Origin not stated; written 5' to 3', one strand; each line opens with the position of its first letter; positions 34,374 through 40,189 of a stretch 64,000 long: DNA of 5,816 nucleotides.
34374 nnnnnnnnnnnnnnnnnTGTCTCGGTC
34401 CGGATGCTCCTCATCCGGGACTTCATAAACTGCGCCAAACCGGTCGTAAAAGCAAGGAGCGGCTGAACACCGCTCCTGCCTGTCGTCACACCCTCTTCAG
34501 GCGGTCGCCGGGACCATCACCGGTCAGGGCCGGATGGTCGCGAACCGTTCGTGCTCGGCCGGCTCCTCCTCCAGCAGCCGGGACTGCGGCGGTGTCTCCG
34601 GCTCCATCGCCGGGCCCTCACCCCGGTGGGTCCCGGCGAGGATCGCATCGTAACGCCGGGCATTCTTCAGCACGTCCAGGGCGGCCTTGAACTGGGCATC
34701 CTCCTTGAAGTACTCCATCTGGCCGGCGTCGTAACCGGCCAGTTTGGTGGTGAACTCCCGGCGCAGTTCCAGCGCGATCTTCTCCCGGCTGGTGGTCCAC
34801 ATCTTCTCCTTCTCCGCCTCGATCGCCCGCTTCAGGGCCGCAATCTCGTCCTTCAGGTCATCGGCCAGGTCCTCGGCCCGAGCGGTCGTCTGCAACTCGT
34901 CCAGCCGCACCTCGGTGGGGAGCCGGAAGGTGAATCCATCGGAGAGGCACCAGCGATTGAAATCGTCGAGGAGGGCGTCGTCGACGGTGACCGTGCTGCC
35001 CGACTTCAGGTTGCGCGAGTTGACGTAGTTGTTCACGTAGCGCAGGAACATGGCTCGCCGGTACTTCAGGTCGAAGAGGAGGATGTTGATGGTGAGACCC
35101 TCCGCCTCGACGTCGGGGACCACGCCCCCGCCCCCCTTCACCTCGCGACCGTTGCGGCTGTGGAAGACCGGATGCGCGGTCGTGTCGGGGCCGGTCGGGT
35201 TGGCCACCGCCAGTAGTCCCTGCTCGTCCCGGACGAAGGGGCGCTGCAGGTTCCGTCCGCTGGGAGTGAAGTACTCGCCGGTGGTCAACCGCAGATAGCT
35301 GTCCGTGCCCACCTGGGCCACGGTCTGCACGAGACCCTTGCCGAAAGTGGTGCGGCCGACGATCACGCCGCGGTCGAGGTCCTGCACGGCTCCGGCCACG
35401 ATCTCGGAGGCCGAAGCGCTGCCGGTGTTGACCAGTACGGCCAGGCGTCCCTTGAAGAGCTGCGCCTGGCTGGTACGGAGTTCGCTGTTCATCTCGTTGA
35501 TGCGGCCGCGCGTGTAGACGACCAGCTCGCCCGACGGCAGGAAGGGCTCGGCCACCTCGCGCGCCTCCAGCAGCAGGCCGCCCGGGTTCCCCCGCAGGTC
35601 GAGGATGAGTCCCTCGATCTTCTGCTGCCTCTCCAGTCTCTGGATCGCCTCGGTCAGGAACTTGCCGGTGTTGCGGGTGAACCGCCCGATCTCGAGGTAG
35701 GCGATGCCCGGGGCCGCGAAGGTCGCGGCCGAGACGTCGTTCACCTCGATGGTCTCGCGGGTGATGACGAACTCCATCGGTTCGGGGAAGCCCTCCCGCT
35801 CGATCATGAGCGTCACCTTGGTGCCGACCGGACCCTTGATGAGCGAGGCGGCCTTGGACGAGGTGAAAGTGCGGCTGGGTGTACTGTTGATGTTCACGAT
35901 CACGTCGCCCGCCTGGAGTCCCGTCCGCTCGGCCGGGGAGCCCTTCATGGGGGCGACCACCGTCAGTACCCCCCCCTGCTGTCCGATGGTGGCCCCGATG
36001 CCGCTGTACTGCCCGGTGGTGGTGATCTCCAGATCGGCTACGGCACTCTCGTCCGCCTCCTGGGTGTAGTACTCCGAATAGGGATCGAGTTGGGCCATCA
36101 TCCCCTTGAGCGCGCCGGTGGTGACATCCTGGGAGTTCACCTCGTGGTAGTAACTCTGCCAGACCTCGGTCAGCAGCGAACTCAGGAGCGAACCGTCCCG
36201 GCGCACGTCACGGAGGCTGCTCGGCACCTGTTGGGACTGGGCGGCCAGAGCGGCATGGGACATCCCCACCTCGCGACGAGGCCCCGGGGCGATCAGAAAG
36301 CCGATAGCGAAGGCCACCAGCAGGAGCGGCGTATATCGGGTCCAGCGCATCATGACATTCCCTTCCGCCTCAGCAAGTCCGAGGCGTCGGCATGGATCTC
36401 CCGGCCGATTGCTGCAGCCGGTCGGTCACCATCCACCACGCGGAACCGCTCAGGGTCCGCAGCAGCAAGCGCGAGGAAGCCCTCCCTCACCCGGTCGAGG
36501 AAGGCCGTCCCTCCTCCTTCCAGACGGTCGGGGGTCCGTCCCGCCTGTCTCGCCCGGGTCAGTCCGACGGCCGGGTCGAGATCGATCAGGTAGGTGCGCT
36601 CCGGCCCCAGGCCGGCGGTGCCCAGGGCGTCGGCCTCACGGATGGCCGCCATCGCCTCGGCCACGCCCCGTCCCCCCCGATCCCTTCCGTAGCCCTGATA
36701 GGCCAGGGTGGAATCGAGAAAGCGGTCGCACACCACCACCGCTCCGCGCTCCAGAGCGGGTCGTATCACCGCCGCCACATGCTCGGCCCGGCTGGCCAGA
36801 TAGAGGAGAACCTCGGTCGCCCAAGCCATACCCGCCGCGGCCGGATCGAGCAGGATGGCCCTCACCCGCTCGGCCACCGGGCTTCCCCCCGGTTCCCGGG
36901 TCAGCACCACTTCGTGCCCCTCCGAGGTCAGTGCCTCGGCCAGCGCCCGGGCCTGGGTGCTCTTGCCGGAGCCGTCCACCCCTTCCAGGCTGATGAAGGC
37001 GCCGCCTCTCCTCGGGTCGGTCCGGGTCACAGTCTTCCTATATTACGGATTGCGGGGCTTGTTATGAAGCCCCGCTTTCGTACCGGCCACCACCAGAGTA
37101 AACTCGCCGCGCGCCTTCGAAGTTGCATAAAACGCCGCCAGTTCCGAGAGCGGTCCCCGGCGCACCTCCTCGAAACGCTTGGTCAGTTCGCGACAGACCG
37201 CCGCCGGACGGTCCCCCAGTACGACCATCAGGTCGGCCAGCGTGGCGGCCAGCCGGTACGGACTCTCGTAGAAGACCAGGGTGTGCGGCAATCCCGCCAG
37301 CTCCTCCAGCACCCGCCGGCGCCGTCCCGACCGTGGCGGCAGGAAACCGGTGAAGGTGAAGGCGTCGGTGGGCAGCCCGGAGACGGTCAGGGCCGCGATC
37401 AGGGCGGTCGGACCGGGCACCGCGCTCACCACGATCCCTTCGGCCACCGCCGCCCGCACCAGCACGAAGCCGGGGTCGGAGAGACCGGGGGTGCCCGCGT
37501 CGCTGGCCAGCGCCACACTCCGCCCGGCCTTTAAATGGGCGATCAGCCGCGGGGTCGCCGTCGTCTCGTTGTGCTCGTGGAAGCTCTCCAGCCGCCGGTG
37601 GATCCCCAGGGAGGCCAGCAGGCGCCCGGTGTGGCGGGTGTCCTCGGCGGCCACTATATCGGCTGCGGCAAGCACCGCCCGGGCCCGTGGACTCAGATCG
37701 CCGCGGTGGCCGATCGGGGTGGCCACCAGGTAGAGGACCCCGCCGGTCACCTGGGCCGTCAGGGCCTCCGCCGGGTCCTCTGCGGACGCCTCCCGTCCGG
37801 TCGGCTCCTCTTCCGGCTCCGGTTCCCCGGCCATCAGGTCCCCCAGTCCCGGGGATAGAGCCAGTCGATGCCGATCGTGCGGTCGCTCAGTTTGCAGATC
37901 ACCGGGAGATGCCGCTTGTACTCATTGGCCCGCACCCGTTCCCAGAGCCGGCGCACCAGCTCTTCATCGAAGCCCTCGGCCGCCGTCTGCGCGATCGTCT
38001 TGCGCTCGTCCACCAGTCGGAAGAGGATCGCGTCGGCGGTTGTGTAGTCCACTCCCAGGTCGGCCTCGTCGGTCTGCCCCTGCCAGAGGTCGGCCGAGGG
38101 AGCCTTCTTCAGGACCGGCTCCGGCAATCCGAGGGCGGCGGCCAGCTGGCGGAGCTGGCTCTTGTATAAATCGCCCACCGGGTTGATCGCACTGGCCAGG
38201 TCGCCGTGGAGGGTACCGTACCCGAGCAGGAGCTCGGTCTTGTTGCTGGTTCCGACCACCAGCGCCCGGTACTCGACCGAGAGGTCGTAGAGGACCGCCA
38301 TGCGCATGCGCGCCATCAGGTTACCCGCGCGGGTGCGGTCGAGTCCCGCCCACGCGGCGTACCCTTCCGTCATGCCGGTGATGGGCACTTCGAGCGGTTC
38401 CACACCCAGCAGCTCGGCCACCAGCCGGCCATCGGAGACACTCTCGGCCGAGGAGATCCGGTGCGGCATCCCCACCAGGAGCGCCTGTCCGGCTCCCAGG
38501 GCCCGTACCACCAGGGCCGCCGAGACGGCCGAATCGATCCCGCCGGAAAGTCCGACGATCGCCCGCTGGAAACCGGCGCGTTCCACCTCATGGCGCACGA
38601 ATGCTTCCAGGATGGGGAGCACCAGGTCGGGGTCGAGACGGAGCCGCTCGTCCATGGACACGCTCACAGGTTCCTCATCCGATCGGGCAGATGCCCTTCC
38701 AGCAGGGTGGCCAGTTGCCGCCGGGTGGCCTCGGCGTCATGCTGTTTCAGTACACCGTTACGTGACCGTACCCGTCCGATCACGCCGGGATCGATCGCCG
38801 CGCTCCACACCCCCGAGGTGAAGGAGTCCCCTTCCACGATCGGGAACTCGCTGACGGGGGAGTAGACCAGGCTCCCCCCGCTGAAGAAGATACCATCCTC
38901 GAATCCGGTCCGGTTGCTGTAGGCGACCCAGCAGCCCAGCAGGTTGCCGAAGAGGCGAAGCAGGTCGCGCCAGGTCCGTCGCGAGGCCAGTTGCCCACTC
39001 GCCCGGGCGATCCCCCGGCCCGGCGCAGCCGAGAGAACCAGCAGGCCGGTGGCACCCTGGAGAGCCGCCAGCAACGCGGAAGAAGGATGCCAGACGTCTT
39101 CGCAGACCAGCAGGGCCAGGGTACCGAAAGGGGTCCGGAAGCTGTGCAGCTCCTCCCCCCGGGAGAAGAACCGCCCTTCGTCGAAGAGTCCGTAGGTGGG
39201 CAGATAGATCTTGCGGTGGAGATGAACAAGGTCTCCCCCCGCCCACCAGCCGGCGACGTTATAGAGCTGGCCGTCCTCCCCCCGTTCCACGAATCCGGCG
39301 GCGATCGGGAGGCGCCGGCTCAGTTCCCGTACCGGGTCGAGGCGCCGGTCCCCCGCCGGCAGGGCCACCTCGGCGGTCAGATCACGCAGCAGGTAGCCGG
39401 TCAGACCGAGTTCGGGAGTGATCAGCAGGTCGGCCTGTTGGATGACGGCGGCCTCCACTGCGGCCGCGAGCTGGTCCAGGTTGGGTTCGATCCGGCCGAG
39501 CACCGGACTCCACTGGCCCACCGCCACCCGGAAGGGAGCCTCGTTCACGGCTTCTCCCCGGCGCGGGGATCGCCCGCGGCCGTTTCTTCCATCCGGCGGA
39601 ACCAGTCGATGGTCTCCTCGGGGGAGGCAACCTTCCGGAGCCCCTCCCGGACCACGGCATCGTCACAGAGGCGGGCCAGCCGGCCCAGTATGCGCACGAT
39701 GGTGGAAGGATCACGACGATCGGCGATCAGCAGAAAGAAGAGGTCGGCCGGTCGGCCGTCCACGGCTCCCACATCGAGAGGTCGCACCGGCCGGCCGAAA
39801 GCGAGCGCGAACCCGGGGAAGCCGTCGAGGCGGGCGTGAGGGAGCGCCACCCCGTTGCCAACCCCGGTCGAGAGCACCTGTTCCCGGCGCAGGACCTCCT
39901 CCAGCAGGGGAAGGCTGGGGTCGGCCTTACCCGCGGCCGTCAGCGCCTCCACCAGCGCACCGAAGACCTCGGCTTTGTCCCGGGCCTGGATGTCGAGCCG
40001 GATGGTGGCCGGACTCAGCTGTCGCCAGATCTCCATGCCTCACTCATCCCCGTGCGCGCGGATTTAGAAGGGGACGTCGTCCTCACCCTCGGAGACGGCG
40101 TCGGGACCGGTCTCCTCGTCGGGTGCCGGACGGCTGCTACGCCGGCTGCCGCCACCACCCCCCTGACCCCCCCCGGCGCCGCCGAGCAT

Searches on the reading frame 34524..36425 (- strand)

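Call 29: search_protein_families(library=pfam, proteins=[window:34524-36425:-], max_evalue=0.00001)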
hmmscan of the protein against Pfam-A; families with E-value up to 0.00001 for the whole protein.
window:34524-36425:- (633 aa): 5 families
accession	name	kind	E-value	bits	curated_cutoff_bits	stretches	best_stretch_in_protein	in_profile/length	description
PF03572.23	Peptidase_S41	-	5.2e-47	159.9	24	1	241-395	2-156/165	Peptidase family S41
PF17820.7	PDZ_6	-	3.5e-12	46.3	27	1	156-210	2-54/54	PDZ domain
PF00595.29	PDZ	-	1.7e-10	41.5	23.2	1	139-208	10-80/81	PDZ domain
PF13180.12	PDZ_2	-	2.9e-08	34.3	27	1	142-212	2-71/80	PDZ domain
PF22694.1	CtpB_N-like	-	4.3e-06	27.5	27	1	88-123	48-84/85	Activating protease CtpB N-terminal domain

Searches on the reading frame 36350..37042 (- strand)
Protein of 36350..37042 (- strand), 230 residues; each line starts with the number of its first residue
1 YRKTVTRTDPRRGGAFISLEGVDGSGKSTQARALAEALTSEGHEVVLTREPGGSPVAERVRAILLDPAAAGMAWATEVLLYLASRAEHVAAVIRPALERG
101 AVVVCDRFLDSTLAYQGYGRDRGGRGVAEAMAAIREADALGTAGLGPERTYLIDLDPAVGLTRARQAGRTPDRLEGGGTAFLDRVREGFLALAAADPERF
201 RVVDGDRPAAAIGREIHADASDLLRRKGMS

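Call 29: search_protein_families(library=pfam, proteins=[window:36350-37042:-], max_evalue=0.00001)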
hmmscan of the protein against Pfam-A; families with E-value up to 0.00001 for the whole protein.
window:36350-37042:- (230 aa): 1 family
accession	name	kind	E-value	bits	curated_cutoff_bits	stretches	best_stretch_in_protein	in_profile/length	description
PF02223.23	Thymidylate_kin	-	1.4e-41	142.7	27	1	19-216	1-185/185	Thymidylate kinase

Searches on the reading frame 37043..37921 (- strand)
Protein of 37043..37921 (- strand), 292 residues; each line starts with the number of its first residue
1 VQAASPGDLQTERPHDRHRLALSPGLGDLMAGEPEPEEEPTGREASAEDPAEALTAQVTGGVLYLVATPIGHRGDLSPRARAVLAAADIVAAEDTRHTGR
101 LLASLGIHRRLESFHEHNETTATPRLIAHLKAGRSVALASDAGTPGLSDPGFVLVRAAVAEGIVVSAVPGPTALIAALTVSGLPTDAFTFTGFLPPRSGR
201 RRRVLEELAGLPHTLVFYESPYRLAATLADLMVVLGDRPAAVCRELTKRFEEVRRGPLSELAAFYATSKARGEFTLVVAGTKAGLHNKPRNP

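Call 29: search_protein_families(library=pfam, proteins=[window:37043-37921:-], max_evalue=0.00001)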
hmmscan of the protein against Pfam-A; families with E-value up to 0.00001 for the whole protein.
window:37043-37921:- (292 aa): 1 family
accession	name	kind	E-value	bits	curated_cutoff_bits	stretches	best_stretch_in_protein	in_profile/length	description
PF00590.25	TP_methylase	-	3.4e-35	122.3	27.8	1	63-262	2-212/212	Tetrapyrrole (Corrin/Porphyrin) Methylases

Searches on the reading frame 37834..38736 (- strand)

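Call 30: search_protein_families(library=pfam, proteins=[window:37834-38736:-], max_evalue=0.00001)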
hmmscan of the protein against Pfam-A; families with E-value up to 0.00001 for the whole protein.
window:37834-38736:- (300 aa): 2 families
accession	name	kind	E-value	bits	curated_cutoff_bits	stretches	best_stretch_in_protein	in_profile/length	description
PF02540.23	NAD_synthase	-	6.9e-70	235.4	21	1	43-278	5-242/242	NAD synthase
PF03054.22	tRNA_Me_trans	-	6.2e-06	26.4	20.6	0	58-79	2-23/202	tRNA methyl transferase HUP domain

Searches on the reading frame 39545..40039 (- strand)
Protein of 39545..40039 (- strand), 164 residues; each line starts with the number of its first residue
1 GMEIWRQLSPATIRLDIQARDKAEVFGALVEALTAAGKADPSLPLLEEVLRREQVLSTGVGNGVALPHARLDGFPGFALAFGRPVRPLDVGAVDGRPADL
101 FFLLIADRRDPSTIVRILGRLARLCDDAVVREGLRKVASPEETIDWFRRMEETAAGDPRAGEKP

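Call 30: search_protein_families(library=pfam, proteins=[window:39545-40039:-], max_evalue=0.00001)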
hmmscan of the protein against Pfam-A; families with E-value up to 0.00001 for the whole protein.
window:39545-40039:- (164 aa): 1 family
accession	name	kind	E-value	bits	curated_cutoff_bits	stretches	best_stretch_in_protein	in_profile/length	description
PF00359.27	PTS_EIIA_2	-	7.7e-24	84.7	27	1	8-146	3-140/144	Phosphoenolpyruvate-dependent sugar phosphotransferase system, EIIA 2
